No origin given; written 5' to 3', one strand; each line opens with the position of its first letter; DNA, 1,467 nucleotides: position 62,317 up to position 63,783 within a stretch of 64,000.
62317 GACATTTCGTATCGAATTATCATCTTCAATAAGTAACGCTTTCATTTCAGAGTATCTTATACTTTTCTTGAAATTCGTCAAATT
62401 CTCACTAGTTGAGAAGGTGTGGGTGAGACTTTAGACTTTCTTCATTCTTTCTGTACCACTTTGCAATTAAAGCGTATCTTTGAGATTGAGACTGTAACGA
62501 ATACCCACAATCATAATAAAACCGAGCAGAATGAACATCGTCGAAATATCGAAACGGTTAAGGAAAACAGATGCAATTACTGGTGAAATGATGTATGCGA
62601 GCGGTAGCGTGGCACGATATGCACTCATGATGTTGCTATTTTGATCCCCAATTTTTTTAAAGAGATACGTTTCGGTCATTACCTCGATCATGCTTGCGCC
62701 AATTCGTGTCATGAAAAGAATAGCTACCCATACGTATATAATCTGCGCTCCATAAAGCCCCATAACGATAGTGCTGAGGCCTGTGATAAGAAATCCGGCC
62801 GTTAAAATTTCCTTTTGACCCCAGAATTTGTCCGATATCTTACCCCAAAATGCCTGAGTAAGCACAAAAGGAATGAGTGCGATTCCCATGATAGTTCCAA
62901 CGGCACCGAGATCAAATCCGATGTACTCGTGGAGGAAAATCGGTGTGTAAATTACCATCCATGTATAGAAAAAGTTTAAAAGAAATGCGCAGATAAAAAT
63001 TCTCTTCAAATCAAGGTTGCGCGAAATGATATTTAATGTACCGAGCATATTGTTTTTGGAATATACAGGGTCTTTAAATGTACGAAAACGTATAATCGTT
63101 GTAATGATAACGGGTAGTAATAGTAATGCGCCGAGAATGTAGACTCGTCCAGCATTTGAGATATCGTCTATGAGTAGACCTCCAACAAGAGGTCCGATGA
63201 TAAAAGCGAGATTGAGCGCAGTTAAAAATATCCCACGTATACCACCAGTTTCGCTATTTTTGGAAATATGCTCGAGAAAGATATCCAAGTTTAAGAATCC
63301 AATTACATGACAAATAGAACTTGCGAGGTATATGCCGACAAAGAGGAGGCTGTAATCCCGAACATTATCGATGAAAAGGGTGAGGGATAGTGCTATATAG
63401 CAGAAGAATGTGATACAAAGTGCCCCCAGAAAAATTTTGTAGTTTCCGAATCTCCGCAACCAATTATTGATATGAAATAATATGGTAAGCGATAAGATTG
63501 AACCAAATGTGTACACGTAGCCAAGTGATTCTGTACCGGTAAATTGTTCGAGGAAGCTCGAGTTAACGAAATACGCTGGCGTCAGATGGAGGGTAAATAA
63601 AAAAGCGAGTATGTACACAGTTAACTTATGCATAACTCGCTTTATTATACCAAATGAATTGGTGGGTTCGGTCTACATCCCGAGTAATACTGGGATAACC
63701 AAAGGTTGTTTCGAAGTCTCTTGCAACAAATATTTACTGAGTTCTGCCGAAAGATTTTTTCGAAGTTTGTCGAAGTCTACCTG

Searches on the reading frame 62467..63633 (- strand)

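Call 98: search_protein_families(library=pfam, proteins=[window:62467-63633:-], max_evalue=0.00001)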
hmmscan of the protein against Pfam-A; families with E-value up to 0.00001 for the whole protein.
window:62467-63633:- (388 aa): 2 families
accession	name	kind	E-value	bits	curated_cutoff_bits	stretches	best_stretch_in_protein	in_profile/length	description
PF07690.21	MFS_1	-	1.6e-26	93.5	33.4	2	213-378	2-165/347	Major Facilitator Superfamily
PF12832.13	MFS_1_like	-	1.6e-09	37.7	25.2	0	228-377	20-172/373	MFS_1 like family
